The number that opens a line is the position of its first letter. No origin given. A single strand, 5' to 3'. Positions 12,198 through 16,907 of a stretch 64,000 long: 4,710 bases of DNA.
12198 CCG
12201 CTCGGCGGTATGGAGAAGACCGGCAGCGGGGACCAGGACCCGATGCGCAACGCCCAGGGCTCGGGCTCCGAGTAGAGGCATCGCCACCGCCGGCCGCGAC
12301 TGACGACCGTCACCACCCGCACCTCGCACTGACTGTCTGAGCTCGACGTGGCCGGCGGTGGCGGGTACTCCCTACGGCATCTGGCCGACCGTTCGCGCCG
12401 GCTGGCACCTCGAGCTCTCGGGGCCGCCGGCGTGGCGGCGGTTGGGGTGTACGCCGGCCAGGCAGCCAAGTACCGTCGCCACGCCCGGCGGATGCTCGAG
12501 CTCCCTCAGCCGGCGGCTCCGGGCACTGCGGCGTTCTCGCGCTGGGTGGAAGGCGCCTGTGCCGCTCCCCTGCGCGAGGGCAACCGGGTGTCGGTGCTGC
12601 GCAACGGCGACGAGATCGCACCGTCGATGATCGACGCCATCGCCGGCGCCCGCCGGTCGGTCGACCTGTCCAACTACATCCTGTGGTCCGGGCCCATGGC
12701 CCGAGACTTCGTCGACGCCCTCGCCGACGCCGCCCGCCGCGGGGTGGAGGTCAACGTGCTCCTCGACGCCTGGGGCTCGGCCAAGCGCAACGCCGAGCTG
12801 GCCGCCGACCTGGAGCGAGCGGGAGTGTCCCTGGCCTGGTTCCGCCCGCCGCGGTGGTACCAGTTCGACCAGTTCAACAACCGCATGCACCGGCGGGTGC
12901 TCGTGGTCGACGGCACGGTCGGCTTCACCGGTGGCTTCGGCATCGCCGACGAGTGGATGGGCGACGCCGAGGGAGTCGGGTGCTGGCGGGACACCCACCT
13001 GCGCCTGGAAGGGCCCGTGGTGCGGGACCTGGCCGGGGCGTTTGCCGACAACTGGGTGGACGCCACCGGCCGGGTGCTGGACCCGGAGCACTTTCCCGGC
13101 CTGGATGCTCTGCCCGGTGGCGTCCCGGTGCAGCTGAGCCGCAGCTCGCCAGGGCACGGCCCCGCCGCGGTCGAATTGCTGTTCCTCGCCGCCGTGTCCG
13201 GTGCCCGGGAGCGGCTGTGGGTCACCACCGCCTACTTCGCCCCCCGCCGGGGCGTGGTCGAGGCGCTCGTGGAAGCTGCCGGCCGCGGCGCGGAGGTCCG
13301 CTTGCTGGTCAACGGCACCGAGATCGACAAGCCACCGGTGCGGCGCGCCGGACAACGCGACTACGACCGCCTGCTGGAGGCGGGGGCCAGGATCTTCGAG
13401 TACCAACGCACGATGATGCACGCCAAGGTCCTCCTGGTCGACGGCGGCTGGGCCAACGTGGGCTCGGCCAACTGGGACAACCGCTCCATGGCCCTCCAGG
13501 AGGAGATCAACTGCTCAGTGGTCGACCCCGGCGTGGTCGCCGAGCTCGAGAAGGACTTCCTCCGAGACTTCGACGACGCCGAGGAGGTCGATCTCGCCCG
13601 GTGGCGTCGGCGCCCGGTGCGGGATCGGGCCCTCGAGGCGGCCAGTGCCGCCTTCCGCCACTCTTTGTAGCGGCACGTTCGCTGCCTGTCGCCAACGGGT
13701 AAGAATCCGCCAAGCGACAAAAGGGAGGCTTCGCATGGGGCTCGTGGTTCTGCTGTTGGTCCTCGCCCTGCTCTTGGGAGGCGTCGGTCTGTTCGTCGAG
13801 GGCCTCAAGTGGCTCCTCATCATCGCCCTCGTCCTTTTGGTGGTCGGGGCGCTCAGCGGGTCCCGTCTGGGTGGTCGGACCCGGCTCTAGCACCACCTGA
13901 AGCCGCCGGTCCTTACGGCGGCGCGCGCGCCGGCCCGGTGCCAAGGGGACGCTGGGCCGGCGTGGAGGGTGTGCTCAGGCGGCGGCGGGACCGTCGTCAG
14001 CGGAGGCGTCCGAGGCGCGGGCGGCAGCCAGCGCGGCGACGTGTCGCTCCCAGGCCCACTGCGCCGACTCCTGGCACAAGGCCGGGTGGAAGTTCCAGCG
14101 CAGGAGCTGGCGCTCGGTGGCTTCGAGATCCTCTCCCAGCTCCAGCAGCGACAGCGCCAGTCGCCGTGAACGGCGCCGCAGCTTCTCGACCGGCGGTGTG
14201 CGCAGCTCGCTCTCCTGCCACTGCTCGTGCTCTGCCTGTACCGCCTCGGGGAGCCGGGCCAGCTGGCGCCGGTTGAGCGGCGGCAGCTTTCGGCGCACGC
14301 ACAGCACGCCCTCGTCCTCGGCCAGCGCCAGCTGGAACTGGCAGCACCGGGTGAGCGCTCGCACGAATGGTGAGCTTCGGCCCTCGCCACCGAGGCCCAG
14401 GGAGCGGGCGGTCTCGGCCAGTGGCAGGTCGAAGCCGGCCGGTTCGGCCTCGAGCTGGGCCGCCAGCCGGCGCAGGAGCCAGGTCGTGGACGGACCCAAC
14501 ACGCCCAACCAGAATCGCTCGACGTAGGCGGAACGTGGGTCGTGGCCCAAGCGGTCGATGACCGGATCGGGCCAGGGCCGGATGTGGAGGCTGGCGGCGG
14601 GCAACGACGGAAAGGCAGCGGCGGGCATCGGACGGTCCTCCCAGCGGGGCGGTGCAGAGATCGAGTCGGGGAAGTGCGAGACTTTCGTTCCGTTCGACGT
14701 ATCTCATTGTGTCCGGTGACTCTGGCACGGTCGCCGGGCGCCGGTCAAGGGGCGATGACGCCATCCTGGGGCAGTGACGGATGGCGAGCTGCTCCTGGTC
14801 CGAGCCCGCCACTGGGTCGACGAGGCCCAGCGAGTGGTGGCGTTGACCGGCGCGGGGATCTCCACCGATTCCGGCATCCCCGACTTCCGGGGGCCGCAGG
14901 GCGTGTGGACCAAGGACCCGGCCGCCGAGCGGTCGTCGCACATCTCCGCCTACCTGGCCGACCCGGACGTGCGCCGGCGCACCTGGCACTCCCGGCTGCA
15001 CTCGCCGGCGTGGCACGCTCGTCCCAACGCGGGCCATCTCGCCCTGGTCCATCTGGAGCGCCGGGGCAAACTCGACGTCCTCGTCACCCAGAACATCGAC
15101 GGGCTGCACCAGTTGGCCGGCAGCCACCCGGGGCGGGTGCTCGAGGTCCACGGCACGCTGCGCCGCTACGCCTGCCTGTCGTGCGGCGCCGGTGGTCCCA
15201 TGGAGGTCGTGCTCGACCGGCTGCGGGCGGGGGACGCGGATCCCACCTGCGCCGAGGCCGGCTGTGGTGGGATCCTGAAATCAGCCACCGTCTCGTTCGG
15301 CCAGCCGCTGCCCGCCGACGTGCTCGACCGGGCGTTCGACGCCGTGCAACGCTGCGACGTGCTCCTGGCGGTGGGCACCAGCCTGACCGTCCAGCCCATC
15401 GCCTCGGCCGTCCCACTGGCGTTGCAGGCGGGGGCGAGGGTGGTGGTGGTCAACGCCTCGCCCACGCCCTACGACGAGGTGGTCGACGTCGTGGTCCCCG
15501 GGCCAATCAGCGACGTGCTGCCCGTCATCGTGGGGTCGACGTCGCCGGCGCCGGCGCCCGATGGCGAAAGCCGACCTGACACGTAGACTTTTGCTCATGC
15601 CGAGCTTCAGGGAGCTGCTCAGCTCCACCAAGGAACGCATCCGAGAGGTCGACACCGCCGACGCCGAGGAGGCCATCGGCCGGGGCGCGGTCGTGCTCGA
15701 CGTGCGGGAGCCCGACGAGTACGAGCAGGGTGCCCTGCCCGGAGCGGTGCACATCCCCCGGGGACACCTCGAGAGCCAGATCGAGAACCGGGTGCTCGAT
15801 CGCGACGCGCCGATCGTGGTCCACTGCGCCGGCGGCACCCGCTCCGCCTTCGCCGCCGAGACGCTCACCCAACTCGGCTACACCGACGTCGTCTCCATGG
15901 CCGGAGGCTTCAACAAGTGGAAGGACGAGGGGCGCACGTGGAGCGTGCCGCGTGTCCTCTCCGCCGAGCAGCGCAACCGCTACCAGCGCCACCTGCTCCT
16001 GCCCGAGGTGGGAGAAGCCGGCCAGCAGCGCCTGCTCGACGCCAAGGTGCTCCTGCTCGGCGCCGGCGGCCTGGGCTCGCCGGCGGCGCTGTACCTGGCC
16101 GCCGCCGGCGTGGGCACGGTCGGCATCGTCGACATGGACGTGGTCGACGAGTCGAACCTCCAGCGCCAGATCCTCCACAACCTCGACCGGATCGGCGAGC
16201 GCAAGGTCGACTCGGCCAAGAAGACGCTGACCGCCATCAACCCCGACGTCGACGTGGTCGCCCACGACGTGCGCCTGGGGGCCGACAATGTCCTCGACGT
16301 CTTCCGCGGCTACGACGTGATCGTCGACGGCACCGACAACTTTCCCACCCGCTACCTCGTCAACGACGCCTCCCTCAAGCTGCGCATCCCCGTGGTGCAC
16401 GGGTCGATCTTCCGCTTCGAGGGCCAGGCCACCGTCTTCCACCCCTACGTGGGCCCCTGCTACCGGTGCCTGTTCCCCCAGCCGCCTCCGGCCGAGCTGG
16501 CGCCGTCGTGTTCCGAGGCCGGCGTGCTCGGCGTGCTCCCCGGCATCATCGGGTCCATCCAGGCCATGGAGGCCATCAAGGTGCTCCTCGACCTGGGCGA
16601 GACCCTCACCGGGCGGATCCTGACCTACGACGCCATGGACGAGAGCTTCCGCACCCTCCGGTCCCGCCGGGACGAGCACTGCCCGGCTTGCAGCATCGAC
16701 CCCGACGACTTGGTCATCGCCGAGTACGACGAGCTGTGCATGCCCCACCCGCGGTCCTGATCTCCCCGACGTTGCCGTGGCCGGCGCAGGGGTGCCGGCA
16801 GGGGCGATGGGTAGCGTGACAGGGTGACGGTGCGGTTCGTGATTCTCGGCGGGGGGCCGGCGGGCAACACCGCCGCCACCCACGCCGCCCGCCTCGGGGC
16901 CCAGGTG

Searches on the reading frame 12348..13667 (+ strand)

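Call 15: search_protein_families(library=pfam, proteins=[window:12348-13667:+], max_evalue=0.00001)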
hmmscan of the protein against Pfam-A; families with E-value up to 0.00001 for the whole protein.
window:12348-13667:+ (440 aa): 2 families
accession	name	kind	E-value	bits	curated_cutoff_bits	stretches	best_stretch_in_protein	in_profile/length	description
PF13091.12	PLDc_2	-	6.9e-46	155.8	27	2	282-407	4-131/132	PLD-like domain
PF00614.28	PLDc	-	2.3e-08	34.2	21.9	0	357-380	5-28/28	Phospholipase D Active site motif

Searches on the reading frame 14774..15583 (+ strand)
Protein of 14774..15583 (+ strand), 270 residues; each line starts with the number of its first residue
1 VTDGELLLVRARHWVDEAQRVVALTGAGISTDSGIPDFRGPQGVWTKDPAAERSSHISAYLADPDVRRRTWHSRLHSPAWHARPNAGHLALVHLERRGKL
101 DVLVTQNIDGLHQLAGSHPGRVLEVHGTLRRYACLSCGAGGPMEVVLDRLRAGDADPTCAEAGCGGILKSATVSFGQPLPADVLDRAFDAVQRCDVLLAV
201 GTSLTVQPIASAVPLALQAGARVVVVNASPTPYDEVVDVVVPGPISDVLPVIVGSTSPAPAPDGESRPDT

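Call 15: search_protein_families(library=pfam, proteins=[window:14774-15583:+], max_evalue=0.00001)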
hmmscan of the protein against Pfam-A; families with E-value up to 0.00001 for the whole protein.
window:14774-15583:+ (270 aa): 1 family
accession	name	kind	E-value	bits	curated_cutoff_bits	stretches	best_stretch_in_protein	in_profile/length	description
PF02146.23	SIR2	-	2.5e-40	138.8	24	1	26-208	1-180/180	Sir2 family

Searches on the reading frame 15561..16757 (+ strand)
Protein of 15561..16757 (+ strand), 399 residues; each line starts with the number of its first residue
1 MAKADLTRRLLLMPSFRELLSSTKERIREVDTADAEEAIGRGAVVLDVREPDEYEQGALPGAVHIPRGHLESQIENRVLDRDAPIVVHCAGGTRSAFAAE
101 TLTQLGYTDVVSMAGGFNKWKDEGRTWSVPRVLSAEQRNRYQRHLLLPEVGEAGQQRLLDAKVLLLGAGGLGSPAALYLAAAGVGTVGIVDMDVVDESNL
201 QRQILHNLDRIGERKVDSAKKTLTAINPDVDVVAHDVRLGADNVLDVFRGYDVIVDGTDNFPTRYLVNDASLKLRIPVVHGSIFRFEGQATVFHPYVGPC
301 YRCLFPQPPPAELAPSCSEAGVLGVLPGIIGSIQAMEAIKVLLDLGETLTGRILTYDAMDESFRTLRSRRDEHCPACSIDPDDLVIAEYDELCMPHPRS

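Call 15: search_protein_families(library=pfam, proteins=[window:15561-16757:+], max_evalue=0.00001)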
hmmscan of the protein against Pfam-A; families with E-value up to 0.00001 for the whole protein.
window:15561-16757:+ (399 aa): 2 families
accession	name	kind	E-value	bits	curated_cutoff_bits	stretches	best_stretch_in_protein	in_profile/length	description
PF00899.27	ThiF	-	5.2e-83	278.3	28.1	1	141-375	1-237/238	ThiF family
PF00581.25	Rhodanese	-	3.8e-22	79.1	22.2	1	33-122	3-101/102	Rhodanese-like domain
